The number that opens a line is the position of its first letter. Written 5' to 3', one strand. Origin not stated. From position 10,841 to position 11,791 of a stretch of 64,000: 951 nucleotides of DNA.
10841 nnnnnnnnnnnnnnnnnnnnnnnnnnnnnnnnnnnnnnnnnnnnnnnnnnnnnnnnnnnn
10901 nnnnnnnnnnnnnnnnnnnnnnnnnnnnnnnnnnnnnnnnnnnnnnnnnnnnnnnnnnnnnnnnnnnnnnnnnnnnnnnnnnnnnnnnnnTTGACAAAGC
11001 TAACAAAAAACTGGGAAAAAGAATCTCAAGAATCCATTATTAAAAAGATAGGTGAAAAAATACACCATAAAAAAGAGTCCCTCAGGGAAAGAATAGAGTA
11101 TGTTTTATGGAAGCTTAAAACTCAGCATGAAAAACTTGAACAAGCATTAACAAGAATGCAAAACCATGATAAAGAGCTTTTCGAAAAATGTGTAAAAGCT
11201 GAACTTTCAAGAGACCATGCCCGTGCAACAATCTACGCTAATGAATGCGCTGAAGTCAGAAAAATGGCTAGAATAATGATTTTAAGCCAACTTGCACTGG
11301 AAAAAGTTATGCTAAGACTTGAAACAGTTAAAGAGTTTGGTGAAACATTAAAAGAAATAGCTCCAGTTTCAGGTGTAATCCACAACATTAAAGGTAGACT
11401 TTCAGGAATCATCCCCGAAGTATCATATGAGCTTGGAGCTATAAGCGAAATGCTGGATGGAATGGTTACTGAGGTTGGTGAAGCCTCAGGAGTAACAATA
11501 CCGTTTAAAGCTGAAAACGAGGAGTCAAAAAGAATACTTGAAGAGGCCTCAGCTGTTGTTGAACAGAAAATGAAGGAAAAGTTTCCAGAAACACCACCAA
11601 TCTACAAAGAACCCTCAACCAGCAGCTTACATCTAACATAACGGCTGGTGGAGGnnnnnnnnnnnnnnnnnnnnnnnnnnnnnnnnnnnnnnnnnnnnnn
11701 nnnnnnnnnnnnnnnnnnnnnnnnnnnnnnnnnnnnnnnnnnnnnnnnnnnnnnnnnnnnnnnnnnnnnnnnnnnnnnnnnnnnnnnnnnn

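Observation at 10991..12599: Two adjacent CdvB paralogs: one minimal ESCRT-III core, one with C-terminal winged helix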

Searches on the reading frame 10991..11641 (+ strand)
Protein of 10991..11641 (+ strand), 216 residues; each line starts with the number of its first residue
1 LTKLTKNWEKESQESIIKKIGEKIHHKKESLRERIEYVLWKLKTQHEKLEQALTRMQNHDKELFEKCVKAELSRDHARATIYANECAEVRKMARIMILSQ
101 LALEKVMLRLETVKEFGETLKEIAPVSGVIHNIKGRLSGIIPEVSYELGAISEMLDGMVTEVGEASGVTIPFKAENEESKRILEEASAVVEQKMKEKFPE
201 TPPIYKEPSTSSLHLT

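Call 3: search_protein_families(library=pfam, proteins=[window:10991-11641:+], max_evalue=0.1)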
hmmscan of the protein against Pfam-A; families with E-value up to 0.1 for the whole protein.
window:10991-11641:+ (216 aa): 4 families
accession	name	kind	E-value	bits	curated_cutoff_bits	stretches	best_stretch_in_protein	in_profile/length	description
PF21488.3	YqbF_HeH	-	0.00046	20.1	27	1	6-39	6-38/39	YqbF, HeH motif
PF07889.17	DUF1664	-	0.00055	20.4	34.6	0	17-52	50-85/124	Protein of unknown function (DUF1664)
PF25322.2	RBD_SIN1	-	0.033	14.6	27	0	14-50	22-58/75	SIN1 Ras-binding domain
PF05478.16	Prominin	-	0.078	11.5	34.3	1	17-133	241-343/799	Prominin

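Call 4: search_protein_families(library=ncbifam, proteins=[window:10991-11641:+], max_evalue=0.1)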
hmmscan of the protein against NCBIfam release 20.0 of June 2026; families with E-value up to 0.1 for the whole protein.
window:10991-11641:+ (216 aa): 3 families
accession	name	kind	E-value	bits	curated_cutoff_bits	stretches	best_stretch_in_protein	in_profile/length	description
NF041005.1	cell_div_CdvB1_B2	equivalog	6e-60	202.3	350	1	4-203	6-205/212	cell division protein CdvB1/B2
NF041008.1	cell_div_CdvB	equivalog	9.8e-43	146.7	370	1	20-203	10-193/260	cell division protein CdvB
NF041009.1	cell_div_CdvB3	equivalog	3.5e-11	43.1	170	1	34-197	5-160/164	cell division protein CdvB3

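Call 64: list_cluster_members(proteins=[L093:9992-10684:+, L093:9300-9956:+, P0200, window:10991-11641:+, window:9565-10134:+])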
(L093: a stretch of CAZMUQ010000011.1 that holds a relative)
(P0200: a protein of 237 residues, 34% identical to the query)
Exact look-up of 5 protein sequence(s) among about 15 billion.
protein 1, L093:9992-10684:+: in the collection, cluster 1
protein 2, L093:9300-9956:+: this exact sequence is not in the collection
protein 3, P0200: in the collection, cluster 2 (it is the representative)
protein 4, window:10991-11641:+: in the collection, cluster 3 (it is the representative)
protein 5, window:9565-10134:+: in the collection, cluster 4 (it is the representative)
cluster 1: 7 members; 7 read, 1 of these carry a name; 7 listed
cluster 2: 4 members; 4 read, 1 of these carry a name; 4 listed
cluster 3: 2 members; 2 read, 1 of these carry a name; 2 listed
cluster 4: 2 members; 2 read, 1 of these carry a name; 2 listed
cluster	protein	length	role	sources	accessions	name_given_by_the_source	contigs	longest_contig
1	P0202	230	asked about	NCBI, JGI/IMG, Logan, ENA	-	-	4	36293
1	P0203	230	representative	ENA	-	-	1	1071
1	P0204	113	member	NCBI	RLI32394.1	hypothetical protein DRO51_01975, partial [Candidatus Bathyarchaeota archaeon]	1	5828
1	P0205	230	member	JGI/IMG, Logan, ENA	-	-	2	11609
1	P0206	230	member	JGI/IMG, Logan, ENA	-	-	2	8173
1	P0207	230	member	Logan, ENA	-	-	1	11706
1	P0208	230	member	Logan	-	-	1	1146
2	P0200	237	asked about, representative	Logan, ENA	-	-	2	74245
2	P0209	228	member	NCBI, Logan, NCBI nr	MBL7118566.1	CdvA-like protein [Candidatus Bathyarchaeota archaeon]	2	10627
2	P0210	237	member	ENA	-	-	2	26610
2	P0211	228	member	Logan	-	-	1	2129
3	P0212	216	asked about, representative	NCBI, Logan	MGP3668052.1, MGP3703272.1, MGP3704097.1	MAG: Snf7 family protein [Candidatus Bathyarchaeota archaeon]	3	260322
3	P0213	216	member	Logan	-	-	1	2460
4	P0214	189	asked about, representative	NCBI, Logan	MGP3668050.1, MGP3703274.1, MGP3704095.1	MAG: hypothetical protein ACKD6N_05820 [Candidatus Bathyarchaeota archaeon]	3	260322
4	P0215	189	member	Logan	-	-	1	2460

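Call 66: find_encoding_contigs(protein=window:10991-11641:+, flank=1000, max_places=10)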
Protein window:10991-11641:+ (216 aa): 5 contigs read that carry it; 3 places shown.
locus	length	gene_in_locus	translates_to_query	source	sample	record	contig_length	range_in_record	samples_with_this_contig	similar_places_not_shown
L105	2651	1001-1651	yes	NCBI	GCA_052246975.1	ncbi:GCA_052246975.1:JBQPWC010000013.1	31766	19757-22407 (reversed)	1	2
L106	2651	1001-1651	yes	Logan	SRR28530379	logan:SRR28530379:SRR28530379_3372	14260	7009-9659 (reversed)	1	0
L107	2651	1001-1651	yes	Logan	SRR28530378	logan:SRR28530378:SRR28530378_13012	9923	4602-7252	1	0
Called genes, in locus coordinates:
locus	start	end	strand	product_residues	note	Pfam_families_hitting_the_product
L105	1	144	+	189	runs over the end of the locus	-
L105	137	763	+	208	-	-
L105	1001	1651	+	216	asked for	-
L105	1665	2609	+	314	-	PF03357:Snf7 (weak), PF27303:CdvB_HTH (weak)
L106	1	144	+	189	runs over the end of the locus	-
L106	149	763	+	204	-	-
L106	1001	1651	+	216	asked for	-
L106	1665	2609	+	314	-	PF03357:Snf7 (weak), PF27303:CdvB_HTH (weak)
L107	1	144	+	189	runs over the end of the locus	-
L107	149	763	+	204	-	-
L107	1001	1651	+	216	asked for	-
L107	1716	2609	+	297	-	PF03357:Snf7 (weak), PF27303:CdvB_HTH (weak)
